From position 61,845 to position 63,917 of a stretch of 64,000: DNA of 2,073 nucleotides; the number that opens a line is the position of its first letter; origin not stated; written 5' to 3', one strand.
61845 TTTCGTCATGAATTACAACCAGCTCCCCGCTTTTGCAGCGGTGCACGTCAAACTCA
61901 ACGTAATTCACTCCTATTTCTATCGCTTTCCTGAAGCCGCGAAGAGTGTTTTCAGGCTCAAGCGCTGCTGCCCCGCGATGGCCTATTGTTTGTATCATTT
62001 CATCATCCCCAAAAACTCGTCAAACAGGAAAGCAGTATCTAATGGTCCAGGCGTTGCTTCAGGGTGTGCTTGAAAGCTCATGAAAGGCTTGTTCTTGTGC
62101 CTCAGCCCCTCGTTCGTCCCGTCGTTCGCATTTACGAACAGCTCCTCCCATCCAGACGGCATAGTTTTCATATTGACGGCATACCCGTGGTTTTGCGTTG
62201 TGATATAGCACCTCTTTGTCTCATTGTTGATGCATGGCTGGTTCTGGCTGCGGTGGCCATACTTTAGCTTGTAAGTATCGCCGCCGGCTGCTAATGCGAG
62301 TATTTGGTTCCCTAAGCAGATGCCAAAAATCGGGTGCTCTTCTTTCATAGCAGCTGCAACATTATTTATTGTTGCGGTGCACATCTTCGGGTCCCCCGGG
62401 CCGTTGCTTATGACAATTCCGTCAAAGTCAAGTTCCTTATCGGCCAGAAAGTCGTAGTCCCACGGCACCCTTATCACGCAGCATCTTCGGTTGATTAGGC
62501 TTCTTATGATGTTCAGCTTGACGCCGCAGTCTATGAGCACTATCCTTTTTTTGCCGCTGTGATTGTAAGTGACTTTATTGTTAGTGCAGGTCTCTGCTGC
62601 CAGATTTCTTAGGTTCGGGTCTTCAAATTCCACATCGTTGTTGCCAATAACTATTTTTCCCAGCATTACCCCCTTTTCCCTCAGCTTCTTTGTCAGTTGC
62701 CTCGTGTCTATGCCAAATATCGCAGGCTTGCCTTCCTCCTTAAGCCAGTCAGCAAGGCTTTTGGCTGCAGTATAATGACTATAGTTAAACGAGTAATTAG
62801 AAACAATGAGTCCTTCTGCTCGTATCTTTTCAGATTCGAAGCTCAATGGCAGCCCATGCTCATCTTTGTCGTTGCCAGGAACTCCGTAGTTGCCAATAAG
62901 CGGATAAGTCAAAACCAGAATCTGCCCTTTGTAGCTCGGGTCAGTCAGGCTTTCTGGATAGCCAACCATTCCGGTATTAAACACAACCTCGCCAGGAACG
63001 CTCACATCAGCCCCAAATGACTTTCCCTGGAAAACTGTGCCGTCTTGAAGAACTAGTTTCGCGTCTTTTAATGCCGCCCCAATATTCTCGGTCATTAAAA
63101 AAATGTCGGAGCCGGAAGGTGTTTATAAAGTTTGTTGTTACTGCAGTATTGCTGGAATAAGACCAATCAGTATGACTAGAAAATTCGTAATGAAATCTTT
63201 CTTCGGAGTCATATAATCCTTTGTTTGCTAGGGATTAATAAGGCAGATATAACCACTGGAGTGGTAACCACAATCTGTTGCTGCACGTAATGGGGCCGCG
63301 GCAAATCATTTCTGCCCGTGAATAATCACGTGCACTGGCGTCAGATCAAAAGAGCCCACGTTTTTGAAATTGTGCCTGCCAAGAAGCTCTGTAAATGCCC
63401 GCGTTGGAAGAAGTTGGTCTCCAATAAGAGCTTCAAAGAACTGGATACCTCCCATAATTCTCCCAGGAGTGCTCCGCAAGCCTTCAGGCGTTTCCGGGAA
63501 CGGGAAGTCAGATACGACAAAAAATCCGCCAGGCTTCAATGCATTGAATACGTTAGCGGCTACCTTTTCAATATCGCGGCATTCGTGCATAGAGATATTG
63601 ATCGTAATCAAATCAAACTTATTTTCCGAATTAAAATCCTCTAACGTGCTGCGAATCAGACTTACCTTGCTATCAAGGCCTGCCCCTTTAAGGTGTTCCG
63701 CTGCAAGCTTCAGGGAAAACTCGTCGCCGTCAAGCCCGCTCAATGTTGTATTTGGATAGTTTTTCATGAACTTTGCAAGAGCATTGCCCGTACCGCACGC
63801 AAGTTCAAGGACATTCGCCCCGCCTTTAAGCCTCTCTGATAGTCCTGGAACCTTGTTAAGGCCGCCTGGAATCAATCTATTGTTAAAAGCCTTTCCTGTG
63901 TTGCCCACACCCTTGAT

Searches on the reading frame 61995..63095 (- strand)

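Call 84: search_protein_families(library=pfam, proteins=[window:61995-63095:-], max_evalue=0.0001)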
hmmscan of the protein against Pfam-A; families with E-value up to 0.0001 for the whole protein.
window:61995-63095:- (366 aa): 3 families
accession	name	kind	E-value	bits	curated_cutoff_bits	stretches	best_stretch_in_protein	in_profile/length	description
PF00117.34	GATase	-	4.8e-52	176.8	22.8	1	186-362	1-188/190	Glutamine amidotransferase class-I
PF00988.28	CPSase_sm_chain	-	7.2e-51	171.7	27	1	14-148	1-126/126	Carbamoyl-phosphate synthase small chain, CPSase domain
PF07722.19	Peptidase_C26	-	7.4e-08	32.9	20.5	1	241-286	93-144/219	Peptidase C26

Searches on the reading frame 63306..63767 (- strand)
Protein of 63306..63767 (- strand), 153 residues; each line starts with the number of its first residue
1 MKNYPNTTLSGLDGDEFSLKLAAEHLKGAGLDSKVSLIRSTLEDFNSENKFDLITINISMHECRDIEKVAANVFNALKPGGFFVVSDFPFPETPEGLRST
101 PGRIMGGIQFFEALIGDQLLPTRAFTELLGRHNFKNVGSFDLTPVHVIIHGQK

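Call 84: search_protein_families(library=pfam, proteins=[window:63306-63767:-], max_evalue=0.0001)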
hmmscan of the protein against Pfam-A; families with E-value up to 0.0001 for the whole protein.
window:63306-63767:- (153 aa): 6 families
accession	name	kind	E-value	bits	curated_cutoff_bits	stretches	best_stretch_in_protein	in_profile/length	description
PF13847.12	Methyltransf_31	-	3.8e-10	40.1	27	1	4-89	26-113/145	Methyltransferase domain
PF08242.18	Methyltransf_12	-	6.8e-10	40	30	1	4-83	18-98/98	Methyltransferase domain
PF13649.12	Methyltransf_25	-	1.3e-08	35.8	27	1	4-81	19-97/97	Methyltransferase domain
PF08241.18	Methyltransf_11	-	3.8e-08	34.3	21.2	1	8-85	20-95/95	Methyltransferase domain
PF01209.24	Ubie_methyltran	-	6.3e-07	29.4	20.1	1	8-93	74-159/233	ubiE/COQ5 methyltransferase family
PF13489.12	Methyltransf_23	-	6.3e-06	26.5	27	1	17-137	36-162/164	Methyltransferase domain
